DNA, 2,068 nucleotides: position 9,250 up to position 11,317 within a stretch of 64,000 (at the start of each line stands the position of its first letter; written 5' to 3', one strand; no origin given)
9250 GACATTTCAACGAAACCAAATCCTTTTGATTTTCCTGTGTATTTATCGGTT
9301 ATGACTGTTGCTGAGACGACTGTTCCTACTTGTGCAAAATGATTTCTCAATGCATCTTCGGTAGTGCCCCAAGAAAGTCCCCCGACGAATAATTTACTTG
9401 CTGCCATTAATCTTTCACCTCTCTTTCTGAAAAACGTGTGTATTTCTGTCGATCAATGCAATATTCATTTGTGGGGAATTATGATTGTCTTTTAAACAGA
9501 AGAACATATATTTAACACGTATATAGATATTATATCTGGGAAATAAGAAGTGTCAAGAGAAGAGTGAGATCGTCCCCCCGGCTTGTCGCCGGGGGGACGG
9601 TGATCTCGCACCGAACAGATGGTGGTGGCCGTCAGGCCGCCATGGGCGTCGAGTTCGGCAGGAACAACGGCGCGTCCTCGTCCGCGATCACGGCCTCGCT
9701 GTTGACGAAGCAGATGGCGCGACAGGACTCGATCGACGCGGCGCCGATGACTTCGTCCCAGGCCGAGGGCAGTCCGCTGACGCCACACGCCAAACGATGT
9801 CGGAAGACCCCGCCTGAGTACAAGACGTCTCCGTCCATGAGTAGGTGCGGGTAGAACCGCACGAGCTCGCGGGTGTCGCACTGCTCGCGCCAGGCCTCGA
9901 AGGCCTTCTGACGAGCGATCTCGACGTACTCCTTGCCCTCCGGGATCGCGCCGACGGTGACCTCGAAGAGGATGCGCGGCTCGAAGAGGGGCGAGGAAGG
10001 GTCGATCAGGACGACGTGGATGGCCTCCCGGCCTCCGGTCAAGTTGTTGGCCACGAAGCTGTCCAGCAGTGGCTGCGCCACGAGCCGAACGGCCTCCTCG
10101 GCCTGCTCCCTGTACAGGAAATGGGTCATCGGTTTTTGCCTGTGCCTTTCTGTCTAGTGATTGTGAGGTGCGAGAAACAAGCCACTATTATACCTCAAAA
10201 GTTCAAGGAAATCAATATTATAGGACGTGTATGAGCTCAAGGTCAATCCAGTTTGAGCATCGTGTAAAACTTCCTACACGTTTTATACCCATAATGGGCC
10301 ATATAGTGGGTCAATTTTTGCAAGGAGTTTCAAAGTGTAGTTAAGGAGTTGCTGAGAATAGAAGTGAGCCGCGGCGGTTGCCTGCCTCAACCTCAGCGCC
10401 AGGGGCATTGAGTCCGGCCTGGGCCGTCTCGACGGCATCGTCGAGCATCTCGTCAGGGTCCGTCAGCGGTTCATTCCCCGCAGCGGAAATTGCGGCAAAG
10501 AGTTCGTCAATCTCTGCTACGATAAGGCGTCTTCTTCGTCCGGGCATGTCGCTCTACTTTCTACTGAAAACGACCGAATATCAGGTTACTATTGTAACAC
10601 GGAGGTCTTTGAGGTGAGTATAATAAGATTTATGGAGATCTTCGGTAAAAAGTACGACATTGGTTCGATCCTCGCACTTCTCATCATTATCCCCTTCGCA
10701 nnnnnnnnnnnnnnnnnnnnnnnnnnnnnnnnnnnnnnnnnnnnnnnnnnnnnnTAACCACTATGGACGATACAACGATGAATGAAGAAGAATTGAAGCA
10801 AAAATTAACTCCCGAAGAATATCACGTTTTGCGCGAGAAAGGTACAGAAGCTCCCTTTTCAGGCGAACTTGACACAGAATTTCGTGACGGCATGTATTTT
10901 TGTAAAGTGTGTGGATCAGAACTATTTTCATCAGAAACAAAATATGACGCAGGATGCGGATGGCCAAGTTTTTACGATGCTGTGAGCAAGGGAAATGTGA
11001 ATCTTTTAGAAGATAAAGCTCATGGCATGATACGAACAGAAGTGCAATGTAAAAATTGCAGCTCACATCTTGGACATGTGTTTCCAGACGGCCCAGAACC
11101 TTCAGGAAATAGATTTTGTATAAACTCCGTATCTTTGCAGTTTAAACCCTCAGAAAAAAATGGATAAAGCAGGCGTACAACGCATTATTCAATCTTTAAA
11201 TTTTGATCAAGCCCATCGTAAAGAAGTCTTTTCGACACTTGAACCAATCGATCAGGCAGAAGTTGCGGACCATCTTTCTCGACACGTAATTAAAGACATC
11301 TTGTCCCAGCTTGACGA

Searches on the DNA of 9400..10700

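Call 16: search_rna_families(source=window, start=9400, end=10700, threshold=evalue, max_evalue=5)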
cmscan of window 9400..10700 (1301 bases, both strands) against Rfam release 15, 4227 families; matches with E-value up to 5: 1.
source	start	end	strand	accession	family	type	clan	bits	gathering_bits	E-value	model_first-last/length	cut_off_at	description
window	9567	9600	+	RF02621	BSnc120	Gene; sRNA;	-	16.1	114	3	38-70/88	no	Brucella sRNA 120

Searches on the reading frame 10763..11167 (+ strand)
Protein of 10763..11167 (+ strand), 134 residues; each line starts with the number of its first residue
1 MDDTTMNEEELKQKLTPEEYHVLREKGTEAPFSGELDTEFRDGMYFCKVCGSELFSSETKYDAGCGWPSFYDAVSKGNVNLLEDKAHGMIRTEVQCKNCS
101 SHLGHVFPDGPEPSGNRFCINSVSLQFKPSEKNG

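Call 30: find_related_loci(query=window:10763-11167:+, collection=genome_contigs, flank=6000)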
Query window:10763-11167:+ (134 aa) in genome_contigs; peptide patterns used: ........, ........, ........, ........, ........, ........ (x = any residue, [..] = any of these).
208 stretches matched a pattern; 167 encode a relative of the query (tblastn E <= 1e-3); the best 80 are kept; 80 distinct loci.
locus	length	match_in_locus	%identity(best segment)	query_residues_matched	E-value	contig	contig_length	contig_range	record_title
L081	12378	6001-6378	70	5-130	5e-58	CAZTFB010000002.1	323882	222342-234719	MAG TPA_asm: uncultured Gammaproteobacteria bacterium isolate SRP329715_co1_107 genome assembly, contig: NODE_11_length_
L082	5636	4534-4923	63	2-131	2e-54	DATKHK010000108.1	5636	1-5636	MAG TPA_asm: Candidatus Saccharimonadales bacterium isolate SMAG_U14575 k141_288217, whole genome shotgun sequence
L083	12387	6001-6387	59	6-133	1e-51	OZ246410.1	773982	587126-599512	MAG: uncultured Methanosarcinales archaeon isolate SRP193066_co2_46 genome assembly, chromosome: 1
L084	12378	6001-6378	58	4-129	4e-51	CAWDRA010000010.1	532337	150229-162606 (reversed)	MAG: uncultured Actinomycetota bacterium isolate MFD04434.bin.2.94 genome assembly, contig: contig_5322, whole genome sh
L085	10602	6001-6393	61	2-132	3e-51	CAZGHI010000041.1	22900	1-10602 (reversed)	MAG TPA_asm: uncultured Hyphomicrobiales bacterium isolate SRP290908_co2_40 genome assembly, contig: NODE_2869_length_22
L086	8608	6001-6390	58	1-130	5e-51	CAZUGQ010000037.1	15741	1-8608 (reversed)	MAG TPA_asm: uncultured Hyphomicrobiales bacterium isolate SRP290908_co2_105 genome assembly, contig: NODE_5011_length_1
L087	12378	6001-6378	56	7-132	2e-50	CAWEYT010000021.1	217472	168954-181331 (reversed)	MAG: uncultured Acidimicrobiales bacterium isolate MFD00962.bin.2.262 genome assembly, contig: contig_83332, whole genom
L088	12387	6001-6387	60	2-131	4e-50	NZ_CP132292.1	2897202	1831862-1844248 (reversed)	Salinirarus marinus strain XH8 chromosome, complete genome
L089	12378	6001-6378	56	2-127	2e-49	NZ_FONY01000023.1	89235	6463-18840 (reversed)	Thermoflexibacter ruber strain GEY, DSM 9560, whole genome shotgun sequence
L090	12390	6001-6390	57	2-131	2e-49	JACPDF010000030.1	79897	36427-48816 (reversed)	MAG: Candidatus Woesearchaeota archaeon isolate NC_groundwater_302_Ag_B-0.1um_38_13 S7_GD2017_3_B1_scaffold_627, whole g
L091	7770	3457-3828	58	7-130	2e-49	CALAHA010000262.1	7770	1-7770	MAG TPA_asm: uncultured Ilumatobacter sp. isolate ERR2206764_bin.78_CONCOCT_v1.1_MAG genome assembly, contig: ERZ887942.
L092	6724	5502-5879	57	6-131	2e-49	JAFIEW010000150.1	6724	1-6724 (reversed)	MAG: Cyclobacteriaceae bacterium isolate Super_Day4_Bin.12 NODE_3174_length_6724_cov_8.884390, whole genome shotgun sequ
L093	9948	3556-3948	55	3-131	4e-49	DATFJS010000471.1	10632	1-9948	MAG TPA_asm: Longimicrobiales bacterium isolate SMAG_U9150 k141_511999, whole genome shotgun sequence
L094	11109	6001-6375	57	7-131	3e-49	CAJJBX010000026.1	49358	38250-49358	MAG: uncultured Ilumatobacter sp. isolate FRAM18_bin014 genome assembly, contig: FRAM17_bin014-26, whole genome shotgun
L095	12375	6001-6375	58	8-132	4e-49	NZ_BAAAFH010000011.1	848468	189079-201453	Wandonia haliotis strain JCM 16083 sequence11, whole genome shotgun sequence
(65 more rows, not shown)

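Call 89: search_protein_families(library=padloc, proteins=[L081:4922-5683:+], max_evalue=0.1)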
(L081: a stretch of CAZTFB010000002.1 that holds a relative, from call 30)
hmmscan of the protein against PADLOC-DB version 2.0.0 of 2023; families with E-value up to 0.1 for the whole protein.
L081:4922-5683:+ (253 aa): 0 families

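Call 90: search_protein_families(library=phrogs, proteins=[L081:4922-5683:+], max_evalue=0.1)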
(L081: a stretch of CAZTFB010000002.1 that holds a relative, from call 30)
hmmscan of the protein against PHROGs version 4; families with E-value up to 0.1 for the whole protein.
L081:4922-5683:+ (253 aa): 0 families

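Call 91: search_protein_families(library=ncbifam, proteins=[L081:4922-5683:+], max_evalue=0.1)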
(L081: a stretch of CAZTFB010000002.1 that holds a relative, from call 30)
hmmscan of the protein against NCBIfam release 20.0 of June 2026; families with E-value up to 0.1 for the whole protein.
L081:4922-5683:+ (253 aa): 0 families
